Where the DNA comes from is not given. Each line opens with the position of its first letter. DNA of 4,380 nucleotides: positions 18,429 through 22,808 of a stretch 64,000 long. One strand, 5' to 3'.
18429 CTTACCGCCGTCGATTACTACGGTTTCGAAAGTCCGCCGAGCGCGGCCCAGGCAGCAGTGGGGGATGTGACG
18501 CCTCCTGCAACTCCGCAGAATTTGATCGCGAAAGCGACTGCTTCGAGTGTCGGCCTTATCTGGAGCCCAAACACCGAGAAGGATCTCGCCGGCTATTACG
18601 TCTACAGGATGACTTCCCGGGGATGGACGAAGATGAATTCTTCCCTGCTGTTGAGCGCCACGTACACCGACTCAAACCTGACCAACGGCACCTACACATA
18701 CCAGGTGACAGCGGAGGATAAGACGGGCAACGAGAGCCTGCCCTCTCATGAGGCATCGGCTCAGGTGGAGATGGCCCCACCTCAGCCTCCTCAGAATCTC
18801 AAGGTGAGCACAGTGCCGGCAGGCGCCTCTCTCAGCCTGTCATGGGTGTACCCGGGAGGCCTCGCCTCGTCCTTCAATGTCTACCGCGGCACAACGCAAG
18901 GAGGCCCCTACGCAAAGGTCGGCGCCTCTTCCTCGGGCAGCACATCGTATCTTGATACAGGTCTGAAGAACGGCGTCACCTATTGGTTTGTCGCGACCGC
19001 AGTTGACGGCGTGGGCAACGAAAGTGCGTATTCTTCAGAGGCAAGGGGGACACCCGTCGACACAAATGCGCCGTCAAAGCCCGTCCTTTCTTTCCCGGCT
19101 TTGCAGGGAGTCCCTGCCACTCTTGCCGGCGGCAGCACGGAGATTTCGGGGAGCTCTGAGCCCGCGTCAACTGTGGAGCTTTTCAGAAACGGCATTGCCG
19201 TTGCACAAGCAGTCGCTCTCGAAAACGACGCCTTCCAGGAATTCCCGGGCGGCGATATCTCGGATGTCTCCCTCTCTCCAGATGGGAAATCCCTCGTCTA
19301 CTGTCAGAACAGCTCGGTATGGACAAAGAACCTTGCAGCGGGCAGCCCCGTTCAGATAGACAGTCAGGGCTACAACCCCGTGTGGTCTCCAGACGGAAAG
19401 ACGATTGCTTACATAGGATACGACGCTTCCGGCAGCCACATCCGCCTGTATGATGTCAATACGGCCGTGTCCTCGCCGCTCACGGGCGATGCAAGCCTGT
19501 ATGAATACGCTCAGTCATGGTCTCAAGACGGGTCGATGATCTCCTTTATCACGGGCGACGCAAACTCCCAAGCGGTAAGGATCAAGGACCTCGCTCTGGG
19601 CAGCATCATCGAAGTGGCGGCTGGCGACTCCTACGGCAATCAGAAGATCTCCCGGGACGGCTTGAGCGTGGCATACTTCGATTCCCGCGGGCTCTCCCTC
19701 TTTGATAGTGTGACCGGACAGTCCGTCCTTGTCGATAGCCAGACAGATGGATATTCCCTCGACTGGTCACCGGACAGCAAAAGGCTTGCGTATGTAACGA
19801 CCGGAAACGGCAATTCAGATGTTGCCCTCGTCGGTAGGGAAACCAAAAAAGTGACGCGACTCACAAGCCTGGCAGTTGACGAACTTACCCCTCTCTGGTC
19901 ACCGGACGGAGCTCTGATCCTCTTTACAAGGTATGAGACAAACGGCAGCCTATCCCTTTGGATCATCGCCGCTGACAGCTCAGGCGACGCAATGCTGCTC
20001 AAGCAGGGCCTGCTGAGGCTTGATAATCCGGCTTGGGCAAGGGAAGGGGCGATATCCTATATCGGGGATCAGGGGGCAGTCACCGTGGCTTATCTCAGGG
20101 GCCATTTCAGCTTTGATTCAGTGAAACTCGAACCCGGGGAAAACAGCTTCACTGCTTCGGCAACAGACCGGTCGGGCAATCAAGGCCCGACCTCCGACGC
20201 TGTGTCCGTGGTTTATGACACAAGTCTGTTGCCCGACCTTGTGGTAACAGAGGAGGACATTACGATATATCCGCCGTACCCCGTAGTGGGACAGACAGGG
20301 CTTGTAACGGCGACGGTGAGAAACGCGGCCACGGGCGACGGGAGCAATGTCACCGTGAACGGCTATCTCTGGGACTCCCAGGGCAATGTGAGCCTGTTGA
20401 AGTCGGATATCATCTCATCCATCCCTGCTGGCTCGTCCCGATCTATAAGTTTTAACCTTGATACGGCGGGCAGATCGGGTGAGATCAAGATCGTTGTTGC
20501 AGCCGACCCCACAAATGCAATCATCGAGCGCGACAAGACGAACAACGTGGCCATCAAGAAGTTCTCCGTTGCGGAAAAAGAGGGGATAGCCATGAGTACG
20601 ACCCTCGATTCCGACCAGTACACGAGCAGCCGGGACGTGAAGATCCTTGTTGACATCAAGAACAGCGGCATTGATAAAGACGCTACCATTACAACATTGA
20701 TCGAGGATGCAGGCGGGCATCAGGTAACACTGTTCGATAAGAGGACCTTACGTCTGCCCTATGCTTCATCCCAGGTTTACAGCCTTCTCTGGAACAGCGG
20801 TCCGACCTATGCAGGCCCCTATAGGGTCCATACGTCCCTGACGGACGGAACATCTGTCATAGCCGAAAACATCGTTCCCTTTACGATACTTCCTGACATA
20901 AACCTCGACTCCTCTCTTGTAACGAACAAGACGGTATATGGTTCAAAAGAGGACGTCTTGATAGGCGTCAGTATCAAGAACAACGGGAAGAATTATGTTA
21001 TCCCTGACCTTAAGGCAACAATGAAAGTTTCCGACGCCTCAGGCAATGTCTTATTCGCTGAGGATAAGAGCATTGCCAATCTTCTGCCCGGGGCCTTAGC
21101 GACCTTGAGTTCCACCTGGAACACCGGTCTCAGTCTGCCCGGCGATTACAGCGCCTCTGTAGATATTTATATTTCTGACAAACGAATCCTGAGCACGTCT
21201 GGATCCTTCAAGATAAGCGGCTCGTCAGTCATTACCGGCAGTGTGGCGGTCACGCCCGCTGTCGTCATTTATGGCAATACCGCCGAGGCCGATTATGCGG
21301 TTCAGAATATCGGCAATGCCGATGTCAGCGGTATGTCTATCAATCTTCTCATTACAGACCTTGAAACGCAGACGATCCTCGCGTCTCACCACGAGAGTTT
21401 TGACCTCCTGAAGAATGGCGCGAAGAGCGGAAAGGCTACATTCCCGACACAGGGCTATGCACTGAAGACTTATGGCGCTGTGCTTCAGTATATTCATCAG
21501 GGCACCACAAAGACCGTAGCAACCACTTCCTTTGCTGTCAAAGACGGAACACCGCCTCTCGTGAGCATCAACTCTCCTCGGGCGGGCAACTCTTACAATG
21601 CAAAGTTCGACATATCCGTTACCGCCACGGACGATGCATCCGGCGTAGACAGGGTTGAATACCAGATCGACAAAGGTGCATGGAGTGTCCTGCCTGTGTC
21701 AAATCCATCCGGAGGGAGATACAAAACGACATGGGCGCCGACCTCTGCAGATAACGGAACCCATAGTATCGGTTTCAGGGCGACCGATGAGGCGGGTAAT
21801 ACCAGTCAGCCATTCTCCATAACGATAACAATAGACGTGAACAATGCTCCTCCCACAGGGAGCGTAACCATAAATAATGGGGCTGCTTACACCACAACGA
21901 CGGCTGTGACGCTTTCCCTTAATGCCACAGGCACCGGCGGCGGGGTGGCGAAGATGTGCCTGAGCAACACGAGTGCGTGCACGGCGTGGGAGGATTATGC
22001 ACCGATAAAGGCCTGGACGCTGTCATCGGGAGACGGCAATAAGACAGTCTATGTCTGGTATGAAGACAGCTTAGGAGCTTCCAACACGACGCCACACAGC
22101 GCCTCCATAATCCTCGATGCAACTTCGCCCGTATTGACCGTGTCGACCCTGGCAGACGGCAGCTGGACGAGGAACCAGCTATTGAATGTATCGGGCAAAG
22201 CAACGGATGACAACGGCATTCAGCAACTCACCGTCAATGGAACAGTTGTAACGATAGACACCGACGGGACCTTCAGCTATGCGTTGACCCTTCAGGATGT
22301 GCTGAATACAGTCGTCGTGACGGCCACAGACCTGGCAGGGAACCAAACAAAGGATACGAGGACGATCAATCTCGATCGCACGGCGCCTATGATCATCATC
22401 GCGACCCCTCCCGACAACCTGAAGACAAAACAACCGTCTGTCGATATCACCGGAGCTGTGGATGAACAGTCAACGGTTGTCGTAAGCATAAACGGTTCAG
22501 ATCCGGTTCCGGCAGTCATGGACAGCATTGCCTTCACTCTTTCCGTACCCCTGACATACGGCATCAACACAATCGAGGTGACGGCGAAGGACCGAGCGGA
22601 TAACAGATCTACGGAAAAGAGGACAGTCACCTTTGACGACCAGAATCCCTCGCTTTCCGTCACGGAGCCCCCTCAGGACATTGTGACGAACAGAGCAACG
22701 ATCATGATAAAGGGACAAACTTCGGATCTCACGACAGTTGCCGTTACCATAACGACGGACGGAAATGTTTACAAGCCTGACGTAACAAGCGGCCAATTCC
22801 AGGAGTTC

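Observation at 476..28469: Exported-enzyme plus giant-protein operon placed tail-to-tail with a sigma-54 pilin operon: candidate pilus-linked attachment/attack module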

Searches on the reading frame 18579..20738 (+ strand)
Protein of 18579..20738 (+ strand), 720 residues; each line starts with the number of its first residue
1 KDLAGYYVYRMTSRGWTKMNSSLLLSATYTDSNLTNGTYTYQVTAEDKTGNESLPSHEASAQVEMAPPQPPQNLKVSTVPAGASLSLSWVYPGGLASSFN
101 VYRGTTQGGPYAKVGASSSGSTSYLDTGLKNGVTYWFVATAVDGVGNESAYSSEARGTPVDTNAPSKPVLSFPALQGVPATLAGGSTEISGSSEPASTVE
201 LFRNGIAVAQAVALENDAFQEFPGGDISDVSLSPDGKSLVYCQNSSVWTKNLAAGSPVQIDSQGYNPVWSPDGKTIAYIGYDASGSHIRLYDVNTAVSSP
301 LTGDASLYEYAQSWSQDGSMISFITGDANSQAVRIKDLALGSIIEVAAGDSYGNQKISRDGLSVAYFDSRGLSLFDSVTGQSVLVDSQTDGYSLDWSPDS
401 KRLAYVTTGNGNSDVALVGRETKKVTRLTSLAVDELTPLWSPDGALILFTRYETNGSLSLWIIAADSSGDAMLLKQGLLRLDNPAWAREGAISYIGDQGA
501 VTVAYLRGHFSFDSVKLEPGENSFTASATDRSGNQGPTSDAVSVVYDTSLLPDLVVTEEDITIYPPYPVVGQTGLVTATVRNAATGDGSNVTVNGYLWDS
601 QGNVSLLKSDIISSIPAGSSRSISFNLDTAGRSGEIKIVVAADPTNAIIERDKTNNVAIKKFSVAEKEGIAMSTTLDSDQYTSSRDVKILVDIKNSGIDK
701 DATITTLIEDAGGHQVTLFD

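Call 21: search_protein_families(library=pfam, proteins=[window:18579-20738:+], max_evalue=0.001)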
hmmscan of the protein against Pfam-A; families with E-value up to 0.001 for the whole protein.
window:18579-20738:+ (720 aa): 6 families
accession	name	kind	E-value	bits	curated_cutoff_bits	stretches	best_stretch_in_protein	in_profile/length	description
PF07676.18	PD40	-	1.2e-18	66.9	20.9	0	265-281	12-28/38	WD40-like Beta Propeller Repeat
PF07705.17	CARDB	-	3.3e-13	50.1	22.7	1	552-658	2-99/101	CARDB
PF25174.1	Beta-prop_THOC3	-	2.6e-09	36.9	305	0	258-339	85-162/272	THOC3 beta-propeller domain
PF00930.27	DPPIV_N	-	1.5e-08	34.2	22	0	216-266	32-83/354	Dipeptidyl peptidase IV (DPP IV) N-terminal region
PF00041.27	fn3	-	3.5e-07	30.8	25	1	70-154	2-80/84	Fibronectin type III domain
PF19077.6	Big_13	-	1.7e-06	28.9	27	0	28-54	65-92/102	Bacterial Ig-like domain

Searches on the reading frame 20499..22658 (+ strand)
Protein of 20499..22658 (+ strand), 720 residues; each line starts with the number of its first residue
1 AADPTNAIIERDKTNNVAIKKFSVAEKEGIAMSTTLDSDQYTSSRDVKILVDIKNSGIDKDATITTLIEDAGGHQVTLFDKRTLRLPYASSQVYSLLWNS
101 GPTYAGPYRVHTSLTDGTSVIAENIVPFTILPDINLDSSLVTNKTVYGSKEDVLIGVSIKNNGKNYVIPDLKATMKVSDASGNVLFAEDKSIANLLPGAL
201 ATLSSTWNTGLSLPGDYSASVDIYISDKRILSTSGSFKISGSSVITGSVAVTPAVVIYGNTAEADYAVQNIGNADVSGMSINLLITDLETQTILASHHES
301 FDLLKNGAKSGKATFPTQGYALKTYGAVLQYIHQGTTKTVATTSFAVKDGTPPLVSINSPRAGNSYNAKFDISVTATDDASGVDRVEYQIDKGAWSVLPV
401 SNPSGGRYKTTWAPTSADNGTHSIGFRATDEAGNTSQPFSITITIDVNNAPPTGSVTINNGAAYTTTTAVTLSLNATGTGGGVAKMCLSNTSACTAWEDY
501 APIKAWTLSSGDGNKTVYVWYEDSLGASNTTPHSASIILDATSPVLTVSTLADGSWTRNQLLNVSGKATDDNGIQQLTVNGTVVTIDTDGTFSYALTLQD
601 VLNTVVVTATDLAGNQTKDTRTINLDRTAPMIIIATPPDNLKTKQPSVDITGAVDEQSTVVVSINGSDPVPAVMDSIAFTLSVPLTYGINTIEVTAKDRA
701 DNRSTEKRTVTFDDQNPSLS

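Call 21: search_protein_families(library=pfam, proteins=[window:20499-22658:+], max_evalue=0.001)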
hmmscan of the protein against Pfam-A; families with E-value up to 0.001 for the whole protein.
window:20499-22658:+ (720 aa): 7 families
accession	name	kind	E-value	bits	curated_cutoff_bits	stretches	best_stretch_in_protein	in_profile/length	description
PF09136.16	Glucodextran_B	-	2.8e-25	88.5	27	2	544-626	1-82/83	Glucodextranase, domain B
PF17957.7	Big_7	-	1.9e-17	64.1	24.1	1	353-424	1-68/70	Bacterial Ig domain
PF19077.6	Big_13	-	1.5e-11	45.1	27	1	377-446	34-101/102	Bacterial Ig-like domain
PF17936.7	Big_6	-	1.3e-06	28.9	27.6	0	563-622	16-79/83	Bacterial Ig domain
PF13750.12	Big_3_3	-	3.1e-06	27.4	27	0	407-477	2-75/157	Bacterial Ig-like domain (group 3)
PF24893.1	DUF7743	-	4.3e-06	26.9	27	0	368-457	20-111/120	Domain of unknown function (DUF7743)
PF12245.14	Big_3_2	-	0.00086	19.9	23.3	1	367-446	31-121/122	Bacterial Ig-like domain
